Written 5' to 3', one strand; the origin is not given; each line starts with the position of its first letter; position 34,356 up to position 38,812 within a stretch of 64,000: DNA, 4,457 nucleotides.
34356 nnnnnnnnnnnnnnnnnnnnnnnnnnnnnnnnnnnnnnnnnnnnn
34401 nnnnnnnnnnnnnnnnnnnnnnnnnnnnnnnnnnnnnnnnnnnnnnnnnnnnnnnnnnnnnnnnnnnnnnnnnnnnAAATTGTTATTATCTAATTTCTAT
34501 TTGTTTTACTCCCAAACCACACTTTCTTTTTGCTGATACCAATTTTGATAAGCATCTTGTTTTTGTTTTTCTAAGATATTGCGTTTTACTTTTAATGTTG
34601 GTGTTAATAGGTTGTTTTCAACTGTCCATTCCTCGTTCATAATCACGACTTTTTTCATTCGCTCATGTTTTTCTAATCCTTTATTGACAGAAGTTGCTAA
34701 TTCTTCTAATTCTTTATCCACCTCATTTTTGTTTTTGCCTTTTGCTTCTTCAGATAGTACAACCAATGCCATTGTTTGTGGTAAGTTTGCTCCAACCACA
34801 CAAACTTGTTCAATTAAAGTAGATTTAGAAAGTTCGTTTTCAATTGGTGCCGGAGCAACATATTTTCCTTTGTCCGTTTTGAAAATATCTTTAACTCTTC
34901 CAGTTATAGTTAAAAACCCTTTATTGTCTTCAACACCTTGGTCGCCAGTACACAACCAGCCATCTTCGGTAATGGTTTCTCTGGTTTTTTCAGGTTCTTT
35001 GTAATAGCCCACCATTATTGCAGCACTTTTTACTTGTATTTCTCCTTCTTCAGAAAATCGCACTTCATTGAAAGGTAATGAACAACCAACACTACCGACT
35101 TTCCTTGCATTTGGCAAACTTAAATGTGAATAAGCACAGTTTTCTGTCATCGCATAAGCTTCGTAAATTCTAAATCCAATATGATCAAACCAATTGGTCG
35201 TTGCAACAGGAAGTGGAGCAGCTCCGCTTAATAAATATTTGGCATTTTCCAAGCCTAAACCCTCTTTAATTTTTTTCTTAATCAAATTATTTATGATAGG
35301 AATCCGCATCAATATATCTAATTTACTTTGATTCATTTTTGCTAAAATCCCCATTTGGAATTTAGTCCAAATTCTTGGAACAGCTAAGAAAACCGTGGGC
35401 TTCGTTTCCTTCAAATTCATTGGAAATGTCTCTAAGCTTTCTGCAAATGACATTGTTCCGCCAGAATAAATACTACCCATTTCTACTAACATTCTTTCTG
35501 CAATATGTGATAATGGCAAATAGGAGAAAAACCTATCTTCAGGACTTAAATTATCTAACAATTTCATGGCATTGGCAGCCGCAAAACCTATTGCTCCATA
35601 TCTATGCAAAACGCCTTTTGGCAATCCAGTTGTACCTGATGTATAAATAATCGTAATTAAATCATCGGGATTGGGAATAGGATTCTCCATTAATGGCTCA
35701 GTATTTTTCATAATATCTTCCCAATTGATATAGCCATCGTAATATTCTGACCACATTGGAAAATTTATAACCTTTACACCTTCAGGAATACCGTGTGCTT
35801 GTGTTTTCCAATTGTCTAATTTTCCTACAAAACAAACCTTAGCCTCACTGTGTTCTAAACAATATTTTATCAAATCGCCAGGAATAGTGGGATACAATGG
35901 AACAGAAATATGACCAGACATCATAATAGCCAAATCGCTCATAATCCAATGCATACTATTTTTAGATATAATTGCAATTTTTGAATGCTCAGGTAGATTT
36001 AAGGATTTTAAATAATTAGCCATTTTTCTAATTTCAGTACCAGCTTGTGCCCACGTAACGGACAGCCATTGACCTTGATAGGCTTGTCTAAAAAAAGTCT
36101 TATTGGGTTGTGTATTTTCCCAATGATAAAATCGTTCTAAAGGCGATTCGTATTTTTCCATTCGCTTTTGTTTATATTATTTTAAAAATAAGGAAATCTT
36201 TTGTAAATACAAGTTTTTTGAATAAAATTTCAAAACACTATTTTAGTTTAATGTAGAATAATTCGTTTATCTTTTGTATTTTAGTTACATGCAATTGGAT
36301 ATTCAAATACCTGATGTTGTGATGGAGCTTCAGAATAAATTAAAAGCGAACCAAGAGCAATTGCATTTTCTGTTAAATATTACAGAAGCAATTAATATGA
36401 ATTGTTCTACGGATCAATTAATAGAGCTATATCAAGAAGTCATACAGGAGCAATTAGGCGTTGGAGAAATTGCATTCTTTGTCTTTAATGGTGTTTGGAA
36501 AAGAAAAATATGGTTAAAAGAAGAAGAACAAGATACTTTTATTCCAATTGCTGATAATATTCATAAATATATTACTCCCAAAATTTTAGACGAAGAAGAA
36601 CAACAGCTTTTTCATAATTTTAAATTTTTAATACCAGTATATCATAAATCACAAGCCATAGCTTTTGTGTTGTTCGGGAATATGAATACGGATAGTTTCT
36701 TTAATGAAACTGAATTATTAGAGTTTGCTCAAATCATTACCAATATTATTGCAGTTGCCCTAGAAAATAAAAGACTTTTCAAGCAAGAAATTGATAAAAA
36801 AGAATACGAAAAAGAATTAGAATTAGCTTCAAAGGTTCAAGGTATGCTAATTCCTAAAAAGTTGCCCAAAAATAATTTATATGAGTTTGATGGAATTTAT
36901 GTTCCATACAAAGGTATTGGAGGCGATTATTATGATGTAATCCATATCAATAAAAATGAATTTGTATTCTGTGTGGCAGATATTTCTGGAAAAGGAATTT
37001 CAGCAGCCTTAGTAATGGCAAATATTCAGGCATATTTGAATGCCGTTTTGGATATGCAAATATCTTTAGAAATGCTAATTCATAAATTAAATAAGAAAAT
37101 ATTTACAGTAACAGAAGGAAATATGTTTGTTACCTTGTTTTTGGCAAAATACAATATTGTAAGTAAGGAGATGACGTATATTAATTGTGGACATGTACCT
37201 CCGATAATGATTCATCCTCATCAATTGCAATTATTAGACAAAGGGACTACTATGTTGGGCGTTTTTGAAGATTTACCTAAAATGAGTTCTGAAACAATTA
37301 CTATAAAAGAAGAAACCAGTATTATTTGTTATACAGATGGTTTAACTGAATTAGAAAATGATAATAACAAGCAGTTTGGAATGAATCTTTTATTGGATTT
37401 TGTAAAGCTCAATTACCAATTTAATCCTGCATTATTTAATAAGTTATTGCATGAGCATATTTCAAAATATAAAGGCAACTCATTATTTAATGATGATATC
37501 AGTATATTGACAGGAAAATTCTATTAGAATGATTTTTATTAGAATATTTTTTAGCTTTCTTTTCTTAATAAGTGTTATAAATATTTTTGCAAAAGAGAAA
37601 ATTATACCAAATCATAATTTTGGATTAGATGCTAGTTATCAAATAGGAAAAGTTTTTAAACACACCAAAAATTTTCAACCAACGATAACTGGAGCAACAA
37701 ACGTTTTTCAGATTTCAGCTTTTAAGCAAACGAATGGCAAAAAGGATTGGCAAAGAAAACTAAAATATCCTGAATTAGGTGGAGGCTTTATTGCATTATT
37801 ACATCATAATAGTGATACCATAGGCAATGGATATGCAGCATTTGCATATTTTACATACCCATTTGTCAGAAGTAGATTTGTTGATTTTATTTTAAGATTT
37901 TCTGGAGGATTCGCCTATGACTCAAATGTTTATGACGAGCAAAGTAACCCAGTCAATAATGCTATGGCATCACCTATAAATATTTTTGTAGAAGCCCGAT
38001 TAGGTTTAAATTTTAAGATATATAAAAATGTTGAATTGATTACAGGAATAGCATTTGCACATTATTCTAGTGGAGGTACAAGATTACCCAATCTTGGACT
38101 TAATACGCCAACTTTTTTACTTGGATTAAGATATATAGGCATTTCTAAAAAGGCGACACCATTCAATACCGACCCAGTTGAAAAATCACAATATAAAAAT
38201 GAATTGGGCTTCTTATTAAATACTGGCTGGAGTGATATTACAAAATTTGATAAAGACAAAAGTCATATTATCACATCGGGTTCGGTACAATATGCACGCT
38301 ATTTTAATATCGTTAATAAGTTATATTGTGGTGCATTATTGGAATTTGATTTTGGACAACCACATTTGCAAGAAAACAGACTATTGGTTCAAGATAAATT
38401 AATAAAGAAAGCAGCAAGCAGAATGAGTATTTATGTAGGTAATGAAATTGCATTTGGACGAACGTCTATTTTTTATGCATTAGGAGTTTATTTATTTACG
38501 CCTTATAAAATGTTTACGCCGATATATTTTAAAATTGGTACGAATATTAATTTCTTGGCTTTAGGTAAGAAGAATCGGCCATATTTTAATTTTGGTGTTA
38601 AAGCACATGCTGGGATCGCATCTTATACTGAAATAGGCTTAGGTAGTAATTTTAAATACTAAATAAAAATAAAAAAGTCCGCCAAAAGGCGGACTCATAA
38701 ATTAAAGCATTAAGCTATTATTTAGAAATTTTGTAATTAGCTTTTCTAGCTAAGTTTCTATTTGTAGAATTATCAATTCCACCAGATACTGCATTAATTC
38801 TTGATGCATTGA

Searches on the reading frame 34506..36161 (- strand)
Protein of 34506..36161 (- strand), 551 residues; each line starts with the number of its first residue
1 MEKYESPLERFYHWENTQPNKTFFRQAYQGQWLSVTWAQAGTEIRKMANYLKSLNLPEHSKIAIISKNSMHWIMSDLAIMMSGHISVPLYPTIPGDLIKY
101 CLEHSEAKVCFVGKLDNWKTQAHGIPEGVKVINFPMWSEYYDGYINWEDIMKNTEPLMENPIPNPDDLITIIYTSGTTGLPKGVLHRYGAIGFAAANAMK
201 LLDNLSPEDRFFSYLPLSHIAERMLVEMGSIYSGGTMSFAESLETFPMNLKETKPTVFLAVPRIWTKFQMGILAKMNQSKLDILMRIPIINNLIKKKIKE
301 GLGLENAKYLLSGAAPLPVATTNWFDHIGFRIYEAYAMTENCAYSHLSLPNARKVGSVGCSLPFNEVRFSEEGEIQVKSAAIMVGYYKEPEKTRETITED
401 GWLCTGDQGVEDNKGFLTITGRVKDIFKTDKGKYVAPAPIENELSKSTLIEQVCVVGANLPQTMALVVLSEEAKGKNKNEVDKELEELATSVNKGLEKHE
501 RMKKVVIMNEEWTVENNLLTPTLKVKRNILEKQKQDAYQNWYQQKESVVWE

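Call 73: search_protein_families(library=pfam, proteins=[window:34506-36161:-], max_evalue=0.001)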
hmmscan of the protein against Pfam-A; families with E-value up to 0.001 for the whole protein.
window:34506-36161:- (551 aa): 3 families
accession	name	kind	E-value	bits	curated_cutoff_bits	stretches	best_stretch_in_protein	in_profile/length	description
PF00501.34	AMP-binding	-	1.7e-68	231.7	29.9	1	13-387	3-384/384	AMP-binding enzyme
PF23562.2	AMP-binding_C_3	-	7.5e-11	42.9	20.8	1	429-545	6-123/124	AMP-binding enzyme C-terminal domain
PF13193.12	AMP-binding_C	-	0.00021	22.6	24.5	1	440-509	2-67/76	AMP-binding enzyme C-terminal domain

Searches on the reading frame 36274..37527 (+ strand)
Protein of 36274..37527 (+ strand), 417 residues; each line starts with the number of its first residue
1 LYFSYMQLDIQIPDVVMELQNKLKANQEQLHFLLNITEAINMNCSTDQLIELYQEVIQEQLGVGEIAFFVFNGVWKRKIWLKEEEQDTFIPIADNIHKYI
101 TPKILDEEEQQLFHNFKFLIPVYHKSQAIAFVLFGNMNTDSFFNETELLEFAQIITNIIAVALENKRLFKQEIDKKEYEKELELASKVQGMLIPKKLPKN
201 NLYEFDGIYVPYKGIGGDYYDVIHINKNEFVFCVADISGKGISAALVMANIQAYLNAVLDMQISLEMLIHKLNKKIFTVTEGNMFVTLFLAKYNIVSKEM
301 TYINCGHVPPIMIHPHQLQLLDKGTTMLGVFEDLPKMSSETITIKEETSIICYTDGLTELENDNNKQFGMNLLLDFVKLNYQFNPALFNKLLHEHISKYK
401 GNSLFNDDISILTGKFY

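Call 73: search_protein_families(library=pfam, proteins=[window:36274-37527:+], max_evalue=0.001)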
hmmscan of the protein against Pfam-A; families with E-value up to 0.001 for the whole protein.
window:36274-37527:+ (417 aa): 1 family
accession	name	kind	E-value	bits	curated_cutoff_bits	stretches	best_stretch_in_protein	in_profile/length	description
PF07228.17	SpoIIE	-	1.5e-37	129.8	25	1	229-413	4-188/192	Stage II sporulation protein E (SpoIIE)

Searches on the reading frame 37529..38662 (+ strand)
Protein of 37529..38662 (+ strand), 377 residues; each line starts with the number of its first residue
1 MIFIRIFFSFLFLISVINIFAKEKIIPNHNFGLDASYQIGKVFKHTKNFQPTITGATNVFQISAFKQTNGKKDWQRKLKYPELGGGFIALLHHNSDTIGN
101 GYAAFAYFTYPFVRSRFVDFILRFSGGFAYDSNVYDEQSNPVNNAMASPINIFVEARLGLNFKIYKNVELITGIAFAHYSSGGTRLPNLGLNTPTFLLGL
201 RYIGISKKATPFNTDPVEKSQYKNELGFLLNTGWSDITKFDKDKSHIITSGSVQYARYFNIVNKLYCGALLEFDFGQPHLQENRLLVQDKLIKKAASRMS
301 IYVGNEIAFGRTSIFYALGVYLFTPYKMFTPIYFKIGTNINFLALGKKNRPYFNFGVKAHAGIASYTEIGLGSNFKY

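Call 73: search_protein_families(library=pfam, proteins=[window:37529-38662:+], max_evalue=0.001)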
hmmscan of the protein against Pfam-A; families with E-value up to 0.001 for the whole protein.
window:37529-38662:+ (377 aa): 1 family
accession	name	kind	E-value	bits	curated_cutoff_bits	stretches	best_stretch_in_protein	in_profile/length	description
PF09411.16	PagL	-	1.9e-08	35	23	1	66-201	9-136/136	Lipid A 3-O-deacylase (PagL)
